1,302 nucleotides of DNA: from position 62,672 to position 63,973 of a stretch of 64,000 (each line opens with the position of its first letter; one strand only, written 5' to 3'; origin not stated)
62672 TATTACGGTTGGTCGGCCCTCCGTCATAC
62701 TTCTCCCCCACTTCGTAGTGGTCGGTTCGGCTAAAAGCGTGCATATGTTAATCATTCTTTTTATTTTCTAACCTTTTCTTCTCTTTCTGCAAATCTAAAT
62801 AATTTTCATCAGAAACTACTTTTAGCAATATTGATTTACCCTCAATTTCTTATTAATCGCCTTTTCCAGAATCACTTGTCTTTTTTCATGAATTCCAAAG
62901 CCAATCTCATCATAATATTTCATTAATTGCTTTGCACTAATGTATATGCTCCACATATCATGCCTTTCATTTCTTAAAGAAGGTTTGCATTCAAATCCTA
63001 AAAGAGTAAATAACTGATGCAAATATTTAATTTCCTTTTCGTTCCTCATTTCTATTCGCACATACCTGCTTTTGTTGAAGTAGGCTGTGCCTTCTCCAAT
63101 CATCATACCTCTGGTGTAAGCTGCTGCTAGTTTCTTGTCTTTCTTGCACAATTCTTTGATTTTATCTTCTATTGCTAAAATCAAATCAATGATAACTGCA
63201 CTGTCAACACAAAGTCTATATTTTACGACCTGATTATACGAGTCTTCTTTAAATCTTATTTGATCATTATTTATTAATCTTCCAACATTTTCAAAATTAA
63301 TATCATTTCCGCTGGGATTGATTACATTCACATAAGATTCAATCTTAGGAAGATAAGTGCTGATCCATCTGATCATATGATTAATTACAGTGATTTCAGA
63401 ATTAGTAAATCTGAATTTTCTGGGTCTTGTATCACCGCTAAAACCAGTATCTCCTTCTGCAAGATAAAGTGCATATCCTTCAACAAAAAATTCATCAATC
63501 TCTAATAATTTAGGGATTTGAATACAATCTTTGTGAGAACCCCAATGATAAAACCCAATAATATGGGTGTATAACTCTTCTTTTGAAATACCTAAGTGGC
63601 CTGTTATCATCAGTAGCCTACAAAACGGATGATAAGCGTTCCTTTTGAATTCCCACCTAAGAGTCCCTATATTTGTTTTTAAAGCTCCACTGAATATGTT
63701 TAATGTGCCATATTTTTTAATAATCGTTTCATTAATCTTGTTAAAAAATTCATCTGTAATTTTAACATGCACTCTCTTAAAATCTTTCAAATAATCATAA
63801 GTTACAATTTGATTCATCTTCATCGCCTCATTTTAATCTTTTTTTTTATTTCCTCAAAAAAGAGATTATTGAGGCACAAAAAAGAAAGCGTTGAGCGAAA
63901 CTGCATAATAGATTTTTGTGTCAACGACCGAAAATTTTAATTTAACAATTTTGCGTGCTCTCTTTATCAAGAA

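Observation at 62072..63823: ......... homing endonuclease with a truncated duplicate of its 3' end, HicAB sandwiched between the copies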

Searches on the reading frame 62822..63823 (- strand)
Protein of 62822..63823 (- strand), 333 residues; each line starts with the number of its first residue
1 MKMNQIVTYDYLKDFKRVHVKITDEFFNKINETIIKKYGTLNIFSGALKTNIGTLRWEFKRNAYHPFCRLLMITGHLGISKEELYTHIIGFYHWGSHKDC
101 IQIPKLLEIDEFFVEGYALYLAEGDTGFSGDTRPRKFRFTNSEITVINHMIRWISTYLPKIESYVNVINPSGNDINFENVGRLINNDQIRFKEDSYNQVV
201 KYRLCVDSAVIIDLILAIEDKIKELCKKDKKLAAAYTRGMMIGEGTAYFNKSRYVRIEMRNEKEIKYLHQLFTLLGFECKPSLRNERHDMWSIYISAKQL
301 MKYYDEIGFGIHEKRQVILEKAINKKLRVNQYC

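Call 4: search_protein_families(library=pfam, proteins=[window:62822-63823:-], max_evalue=1)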
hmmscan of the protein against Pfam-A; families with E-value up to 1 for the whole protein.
window:62822-63823:- (333 aa): 1 family
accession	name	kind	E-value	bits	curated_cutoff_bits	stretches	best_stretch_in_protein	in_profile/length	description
PF11192.13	DUF2977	-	0.06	13.9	21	1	128-146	35-53/61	Protein of unknown function (DUF2977)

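Call 5: search_protein_families(library=ncbifam, proteins=[window:62822-63823:-], max_evalue=1)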
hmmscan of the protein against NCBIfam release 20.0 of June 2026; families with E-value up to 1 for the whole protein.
window:62822-63823:- (333 aa): 2 families
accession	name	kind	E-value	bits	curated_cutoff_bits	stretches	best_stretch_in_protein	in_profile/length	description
TIGR02117.1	chp_urease_rgn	hypoth_equivalog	0.083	12.4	131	1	194-308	22-141/208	TIGR02117 family protein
TIGR00507.1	aroE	equivalog_domain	0.15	11.1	200.2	1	141-259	140-258/270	shikimate dehydrogenase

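Call 6: search_protein_families(library=phrogs, proteins=[window:62822-63823:-], max_evalue=1)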
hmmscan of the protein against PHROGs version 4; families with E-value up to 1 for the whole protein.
window:62822-63823:- (333 aa): 0 families

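Call 7: search_solved_structures(query=window:62822-63823:-, max_evalue=10, show_alignments=3)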
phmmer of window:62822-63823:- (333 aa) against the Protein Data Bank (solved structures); distinct sequences matched with E-value up to 10: 0.
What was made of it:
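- On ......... homing endonuclease (monomeric, double-motif): The window protein has no hit in Pfam, NCBIfam, PHROGs or PDB sequences (calls 4-7).
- Tried and rejected: Sequence-model searches of the 333-aa protein (Pfam, NCBIfam, PHROGs, PDB sequences) gave nothing usable (calls 4-7).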

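Call 8: find_homologous_proteins(query=window:62822-63823:-, max_evalue=0.001)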
Query window:62822-63823:- (333 aa): 142 proteins with E <= 0.001 among 1108 candidates; the best 120 are listed.
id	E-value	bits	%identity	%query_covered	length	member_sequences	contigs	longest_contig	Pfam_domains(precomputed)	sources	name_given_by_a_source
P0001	1.3e-177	608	80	100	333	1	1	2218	-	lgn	-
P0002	2.9e-174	597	100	79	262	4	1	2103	-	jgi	-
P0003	2.4e-155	535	70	98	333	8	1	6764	-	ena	-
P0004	8.5e-148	510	66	100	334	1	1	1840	-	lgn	-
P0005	2.7e-147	509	68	100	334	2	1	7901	-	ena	-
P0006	1.3e-142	493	65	100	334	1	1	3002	PF14528.12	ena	-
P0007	2.2e-136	473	62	99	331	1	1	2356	-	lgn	-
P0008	2.1e-135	470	64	99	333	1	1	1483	PF14528.12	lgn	-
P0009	6.8e-135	468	63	100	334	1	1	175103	-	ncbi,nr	ncbi:hypothetical protein HYX08_01130 [Candidatus Woesearchaeota archaeon]|nr:hypothetical protein [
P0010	7.1e-134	464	62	100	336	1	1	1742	PF14528.12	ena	-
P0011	2.2e-133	463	61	100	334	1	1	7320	-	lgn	-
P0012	5.4e-133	462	65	99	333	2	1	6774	-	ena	-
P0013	2.8e-132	459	62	99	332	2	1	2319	PF14528.12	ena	-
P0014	7.0e-132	458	61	99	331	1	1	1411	-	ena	-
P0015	3.6e-131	456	63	99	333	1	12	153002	-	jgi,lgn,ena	-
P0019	3.3e-128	446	62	100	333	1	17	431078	PF14528.12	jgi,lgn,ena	jgi:hypothetical protein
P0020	4.9e-128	445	60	100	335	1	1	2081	PF14528.12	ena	-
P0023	1.4e-127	444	62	99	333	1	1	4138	PF14528.12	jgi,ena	-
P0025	1.2e-125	437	60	99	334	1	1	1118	PF14528.12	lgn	-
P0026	2.1e-125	437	61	99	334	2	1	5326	PF14528.12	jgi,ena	-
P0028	8.9e-125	435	58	100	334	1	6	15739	PF14528.12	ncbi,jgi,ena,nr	ncbi:MAG TPA: LAGLIDADG family homing endonuclease [Candidatus Nanoarchaeia archaeon]|nr:LAGLIDADG f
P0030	2.2e-123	430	59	100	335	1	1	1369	PF14528.12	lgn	-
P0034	1.1e-121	424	59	100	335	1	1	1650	PF14528.12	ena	-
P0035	5.5e-121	422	59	99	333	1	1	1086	PF14528.12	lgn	-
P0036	2.4e-120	420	58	97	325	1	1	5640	PF14528.12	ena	-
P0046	4.5e-114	399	56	100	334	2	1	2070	PF14528.12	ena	-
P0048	2.1e-113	397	57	98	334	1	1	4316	PF14528.12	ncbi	ncbi:MAG: LAGLIDADG family homing endonuclease [Candidatus Woesearchaeota archaeon]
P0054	1.6e-108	381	55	95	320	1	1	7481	PF14528.12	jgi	jgi:hypothetical protein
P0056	1.6e-106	375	54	98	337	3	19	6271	PF14528.12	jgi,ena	-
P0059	1.6e-105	371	54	98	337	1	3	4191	PF14528.12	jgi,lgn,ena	-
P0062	4.4e-105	370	65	79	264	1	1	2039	PF14528.12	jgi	jgi:hypothetical protein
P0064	1.5e-104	368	54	98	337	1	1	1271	PF14528.12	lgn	-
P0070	2.0e-102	361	54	95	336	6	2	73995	PF14528.12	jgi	jgi:hypothetical protein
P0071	2.3e-102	361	51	100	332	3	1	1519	PF14528.12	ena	-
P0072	3.1e-102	360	54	100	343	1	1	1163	PF14528.12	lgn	-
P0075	3.5e-99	350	58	83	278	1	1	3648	PF14528.12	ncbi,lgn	ncbi:MAG: LAGLIDADG family homing endonuclease [Candidatus Woesearchaeota archaeon]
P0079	7.4e-99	349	52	98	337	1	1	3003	PF14528.12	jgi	jgi:hypothetical protein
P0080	2.2e-98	348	52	98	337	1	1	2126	PF14528.12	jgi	-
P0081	3.1e-98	347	53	99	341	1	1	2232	PF14528.12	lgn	-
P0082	9.2e-98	346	51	98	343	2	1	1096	PF14528.12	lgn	-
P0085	4.1e-96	340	52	97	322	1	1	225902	PF14528.12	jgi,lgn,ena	-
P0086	9.7e-96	339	51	98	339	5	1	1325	PF14528.12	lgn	-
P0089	7.1e-95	336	53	99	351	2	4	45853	PF14528.12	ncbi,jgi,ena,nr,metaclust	ncbi:MAG: hypothetical protein UR15_C0028G0003 [Parcubacteria group bacterium GW2011_GWA2_31_28]|nr:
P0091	8.7e-94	333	49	99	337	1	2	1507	PF14528.12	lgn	-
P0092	3.0e-93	331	52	100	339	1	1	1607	PF14528.12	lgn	-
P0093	4.3e-93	330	52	100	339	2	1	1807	PF14528.12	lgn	-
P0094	8.6e-93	329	54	86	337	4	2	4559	PF14528.12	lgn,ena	-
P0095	7.2e-92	326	51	98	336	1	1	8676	PF14528.12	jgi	-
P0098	2.0e-90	322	50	98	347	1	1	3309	PF14528.12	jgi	jgi:DNA-binding transcriptional regulator WhiA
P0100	3.3e-90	321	50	99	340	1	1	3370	PF14528.12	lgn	-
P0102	2.3e-89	318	49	97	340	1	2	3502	PF14528.12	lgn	-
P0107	9.2e-88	313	46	98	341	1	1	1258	PF14528.12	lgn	-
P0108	9.4e-88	313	45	94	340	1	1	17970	PF14528.12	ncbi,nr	ncbi:hypothetical protein GF345_00620 [Candidatus Woesearchaeota archaeon]|nr:hypothetical protein [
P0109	2.5e-87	311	47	95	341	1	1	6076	PF14528.12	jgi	-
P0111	7.3e-87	310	48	98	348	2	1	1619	PF14528.12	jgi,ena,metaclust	metaclust:\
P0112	1.5e-84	302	50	95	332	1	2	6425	PF14528.12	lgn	-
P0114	8.8e-84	300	48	99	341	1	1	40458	PF14528.12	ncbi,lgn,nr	ncbi:LAGLIDADG family homing endonuclease [Candidatus Woesearchaeota archaeon]|nr:LAGLIDADG family h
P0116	2.1e-83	299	49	95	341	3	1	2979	PF14528.12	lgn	-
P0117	1.1e-82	296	46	98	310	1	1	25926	PF14528.12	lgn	-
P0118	1.3e-82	296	50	96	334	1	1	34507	PF14528.12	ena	-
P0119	5.9e-82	294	45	97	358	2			PF14528.12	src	-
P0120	5.9e-82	294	54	77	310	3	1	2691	PF14528.12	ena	-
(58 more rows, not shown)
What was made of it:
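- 62822..63823 (-): Intact 333-aa free-standing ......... homing endonuclease gene. It has an N-terminal extra helical domain of about 100 aa plus two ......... domains. 142 homologues of about 335 aa, many with PF14528 (call 8).
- On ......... homing endonuclease (monomeric, double-motif): Many homologues have precomputed PF14528 hits and NCBI names (call 8).
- Homologues carry PF14528 (call 8).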

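Call 12: find_encoding_contigs(protein=window:62822-63823:-, flank=10000, max_places=6)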
Protein window:62822-63823:- (333 aa): no gene with exactly this product is on record in the collection.
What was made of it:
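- Tried and rejected: An exact-match look-up found no record (call 12).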

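Call 14: find_encoding_contigs(protein=P0002, flank=10000, max_places=4)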
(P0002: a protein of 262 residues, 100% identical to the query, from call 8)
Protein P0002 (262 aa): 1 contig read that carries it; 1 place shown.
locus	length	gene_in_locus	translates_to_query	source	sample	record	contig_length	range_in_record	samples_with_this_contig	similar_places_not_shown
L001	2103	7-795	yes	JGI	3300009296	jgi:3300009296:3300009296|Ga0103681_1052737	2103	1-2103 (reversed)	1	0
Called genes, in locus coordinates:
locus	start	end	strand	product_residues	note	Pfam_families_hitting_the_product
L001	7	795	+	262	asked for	-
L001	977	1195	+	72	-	PF21748:UPF0150 (weak), PF15919:HicB_lk_antitox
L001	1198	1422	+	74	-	PF07927:HicA_toxin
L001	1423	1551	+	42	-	-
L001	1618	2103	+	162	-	?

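Call 15: find_encoding_contigs(protein=P0001, flank=10000, max_places=4)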
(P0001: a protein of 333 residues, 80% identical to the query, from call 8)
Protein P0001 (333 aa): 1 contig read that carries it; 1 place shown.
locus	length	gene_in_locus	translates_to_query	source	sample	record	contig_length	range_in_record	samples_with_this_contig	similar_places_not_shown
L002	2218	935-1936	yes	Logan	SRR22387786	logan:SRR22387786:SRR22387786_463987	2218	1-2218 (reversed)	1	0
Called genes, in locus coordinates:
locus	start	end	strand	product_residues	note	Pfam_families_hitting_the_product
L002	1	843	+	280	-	?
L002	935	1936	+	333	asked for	-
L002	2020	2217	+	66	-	?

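Call 16: find_encoding_contigs(protein=P0003, flank=10000, max_places=4)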
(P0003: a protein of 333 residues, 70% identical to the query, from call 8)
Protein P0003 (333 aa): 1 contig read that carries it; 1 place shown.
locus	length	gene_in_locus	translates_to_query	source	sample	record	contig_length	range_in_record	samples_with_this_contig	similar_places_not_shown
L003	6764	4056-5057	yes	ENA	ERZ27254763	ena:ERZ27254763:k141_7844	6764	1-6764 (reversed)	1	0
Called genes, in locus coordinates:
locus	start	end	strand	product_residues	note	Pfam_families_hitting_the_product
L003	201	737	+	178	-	-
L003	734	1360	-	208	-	PF01135:PCMT, PF00398:RrnaAD, PF05175:MTS (weak), PF02475:TRM5-TYW2_MTfase (faint), PF13847:Methyltransf_31, PF13649:Methyltransf_25 (weak)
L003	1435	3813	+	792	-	PF01326:PPDK_N, PF00391:PEP-utilizers, PF02896:PEP-utilizers_C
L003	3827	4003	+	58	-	-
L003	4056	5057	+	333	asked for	-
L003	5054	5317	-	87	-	PF05016:ParE_toxin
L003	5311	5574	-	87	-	PF04014:MazE_antitoxin (weak)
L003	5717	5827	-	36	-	-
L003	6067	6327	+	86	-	-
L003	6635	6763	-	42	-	?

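Call 19: find_related_loci(query=A1, collection=genome_contigs, flank=6000)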
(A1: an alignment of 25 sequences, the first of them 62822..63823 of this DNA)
Query A1 (333 aa) in genome_contigs; peptide patterns used: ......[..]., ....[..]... (x = any residue, [..] = any of these).
59 stretches matched a pattern; 24 encode a relative of the query (tblastn E <= 1e-3); 24 distinct loci.
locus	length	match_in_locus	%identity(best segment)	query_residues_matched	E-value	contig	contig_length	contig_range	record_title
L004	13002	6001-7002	63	1-333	6e-141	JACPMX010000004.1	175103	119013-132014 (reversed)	MAG: Candidatus Woesearchaeota archaeon isolate NC_groundwater_560_Ag_S-0.1um_42_26 S35_SO-1_scaffold_86507, whole genom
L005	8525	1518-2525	60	1-333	7e-136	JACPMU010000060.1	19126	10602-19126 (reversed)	MAG: Candidatus Woesearchaeota archaeon isolate NC_groundwater_557_Ag_S-0.1um_39_8 S35_SO-1_scaffold_264574, whole genom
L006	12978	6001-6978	65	1-326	5e-136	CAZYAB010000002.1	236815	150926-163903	MAG TPA_asm: uncultured Methanosarcinales archaeon isolate SRP077602_co2_46 genome assembly, contig: NODE_27_length_2368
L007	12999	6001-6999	59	1-332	6e-134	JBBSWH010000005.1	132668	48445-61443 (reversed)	MAG: Nanoarchaeota archaeon isolate H52-bin084_1 H52_bin084_1_000000000005, whole genome shotgun sequence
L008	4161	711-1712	61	2-333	5e-134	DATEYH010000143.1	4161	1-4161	MAG TPA_asm: Candidatus Nanoarchaeia archaeon isolate SMAG_U8440 k141_191358, whole genome shotgun sequence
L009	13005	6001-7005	60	1-333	1e-130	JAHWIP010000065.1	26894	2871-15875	MAG: Candidatus Woesearchaeota archaeon isolate YT2_088 k127_46599949, whole genome shotgun sequence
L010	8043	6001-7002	57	1-333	2e-124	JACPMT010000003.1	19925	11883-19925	MAG: Candidatus Woesearchaeota archaeon isolate NC_groundwater_556_Ag_S-0.1um_39_10 S35_SO-1_scaffold_103659, whole geno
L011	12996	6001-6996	57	1-333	1e-124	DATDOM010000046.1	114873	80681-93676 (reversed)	MAG TPA_asm: Candidatus Nanoarchaeia archaeon isolate SMAG_U7894 k141_1154275, whole genome shotgun sequence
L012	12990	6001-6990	56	6-332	3e-120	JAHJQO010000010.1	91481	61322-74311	MAG: Nanoarchaeota archaeon isolate OS_PC_MetaG.mb.11 OS_PC_MetaG.mb.11_k141_72097, whole genome shotgun sequence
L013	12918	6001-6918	58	9-333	2e-119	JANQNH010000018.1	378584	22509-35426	MAG: Candidatus Nanoarchaeia archaeon isolate PL23a_bin.24 k99_6263341, whole genome shotgun sequence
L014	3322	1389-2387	54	1-332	5e-123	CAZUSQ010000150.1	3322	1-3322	MAG TPA_asm: uncultured Methanosarcinales archaeon isolate SRP269290_co1_892 genome assembly, contig: NODE_55968_length_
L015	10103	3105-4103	55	8-333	6e-117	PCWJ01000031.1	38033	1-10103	MAG: Candidatus Nealsonbacteria bacterium CG11_big_fil_rev_8_21_14_0_20_37_68 CG11_8_21_14_0.20_scaffold_2565_c, whole g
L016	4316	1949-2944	57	6-333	4e-115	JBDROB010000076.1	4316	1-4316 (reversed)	MAG: Candidatus Woesearchaeota archaeon isolate MEGAHIT-group-1.927 k141_12313699, whole genome shotgun sequence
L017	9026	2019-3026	53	1-332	3e-110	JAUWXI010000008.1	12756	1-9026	MAG: Candidatus Parcubacteria bacterium isolate CSMAG_2680 CSMAG_2680_k141_62595_length_12756_cov_18.7417, whole genome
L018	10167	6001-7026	52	1-333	6e-103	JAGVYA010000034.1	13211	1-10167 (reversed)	Candidatus Woesearchaeota archaeon isolate RIFCSPLOWO2_01_FULL_35_20 rifcsplowo2_01_scaffold_10770, whole genome shotgun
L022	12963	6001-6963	45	12-324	1e-92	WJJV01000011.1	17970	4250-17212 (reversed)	MAG: Candidatus Woesearchaeota archaeon isolate Bin_534 k141_256392, whole genome shotgun sequence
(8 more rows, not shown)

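Call 28: find_related_loci(query=A1, collection=metagenome_contigs, flank=8000)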
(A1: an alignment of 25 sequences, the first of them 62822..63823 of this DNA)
Query A1 (333 aa) in metagenome_contigs; peptide patterns used: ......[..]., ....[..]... (x = any residue, [..] = any of these).
114 stretches matched a pattern; 63 encode a relative of the query (tblastn E <= 1e-3); 62 distinct loci.
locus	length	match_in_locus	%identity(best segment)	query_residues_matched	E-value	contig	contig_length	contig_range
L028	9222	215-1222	69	1-333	3e-160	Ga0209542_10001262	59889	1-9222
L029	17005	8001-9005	63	1-333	4e-139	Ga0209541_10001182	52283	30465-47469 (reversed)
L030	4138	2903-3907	61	1-333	7e-138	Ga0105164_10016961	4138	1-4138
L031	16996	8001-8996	62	1-332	2e-133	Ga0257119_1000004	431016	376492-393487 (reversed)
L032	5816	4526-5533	61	1-333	6e-132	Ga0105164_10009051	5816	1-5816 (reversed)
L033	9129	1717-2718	58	1-333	4e-127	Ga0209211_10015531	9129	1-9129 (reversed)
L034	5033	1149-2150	59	1-333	3e-126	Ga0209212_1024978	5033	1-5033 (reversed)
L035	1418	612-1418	69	1-267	2e-134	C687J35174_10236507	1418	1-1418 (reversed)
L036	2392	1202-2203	56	1-333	8e-128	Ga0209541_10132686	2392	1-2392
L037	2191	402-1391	56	6-332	6e-127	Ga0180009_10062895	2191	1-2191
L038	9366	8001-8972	55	1-324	3e-120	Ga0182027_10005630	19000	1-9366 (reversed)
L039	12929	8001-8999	55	8-333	1e-117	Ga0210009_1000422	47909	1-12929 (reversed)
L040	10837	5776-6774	55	8-333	1e-116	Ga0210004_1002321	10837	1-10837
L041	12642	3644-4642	55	8-333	1e-116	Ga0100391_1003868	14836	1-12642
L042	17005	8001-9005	63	1-333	4e-139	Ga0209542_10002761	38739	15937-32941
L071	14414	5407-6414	45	4-332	6e-86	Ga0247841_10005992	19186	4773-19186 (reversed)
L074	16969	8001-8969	54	18-333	2e-108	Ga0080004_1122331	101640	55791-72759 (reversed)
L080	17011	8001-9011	51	5-332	3e-100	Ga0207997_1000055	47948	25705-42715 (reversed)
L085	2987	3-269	78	245-333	1e-42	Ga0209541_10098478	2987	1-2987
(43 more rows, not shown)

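Call 41: search_protein_families(library=pfam, proteins=[L022:3472-5910:+, L010:2183-5857:+], max_evalue=0.001)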
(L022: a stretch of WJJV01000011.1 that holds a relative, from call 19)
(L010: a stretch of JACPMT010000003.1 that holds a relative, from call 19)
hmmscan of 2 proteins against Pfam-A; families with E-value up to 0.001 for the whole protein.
L022:3472-5910:+ (813 aa): 3 families
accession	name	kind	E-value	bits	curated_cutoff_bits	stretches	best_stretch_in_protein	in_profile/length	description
PF01326.24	PPDK_N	-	1.9e-123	412.4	27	1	23-355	2-316/328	Pyruvate phosphate dikinase, AMP/ATP-binding domain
PF02896.24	PEP-utilizers_C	-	3e-62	210.9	22.8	1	493-803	17-291/293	PEP-utilising enzyme, PEP-binding domain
PF00391.29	PEP-utilizers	-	1.5e-26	92.3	23.1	1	398-469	1-72/72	PEP-utilising enzyme, mobile domain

L010:2183-5857:+ (1225 aa): 5 families
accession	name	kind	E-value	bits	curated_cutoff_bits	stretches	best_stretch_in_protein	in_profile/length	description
PF01326.24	PPDK_N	-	5.5e-119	397.7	27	1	31-360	2-318/328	Pyruvate phosphate dikinase, AMP/ATP-binding domain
PF02896.24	PEP-utilizers_C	-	6e-61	206.6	22.8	1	906-1214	17-289/293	PEP-utilising enzyme, PEP-binding domain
PF00391.29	PEP-utilizers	-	1.5e-18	66.6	23.1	2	844-882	34-72/72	PEP-utilising enzyme, mobile domain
PF14528.11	LAGLIDADG_3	-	7.2e-08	33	22.5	1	659-718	3-69/82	LAGLIDADG-like domain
PF14890.11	Intein_splicing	-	5.9e-06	26.6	35.8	1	443-832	3-148/155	Intein splicing domain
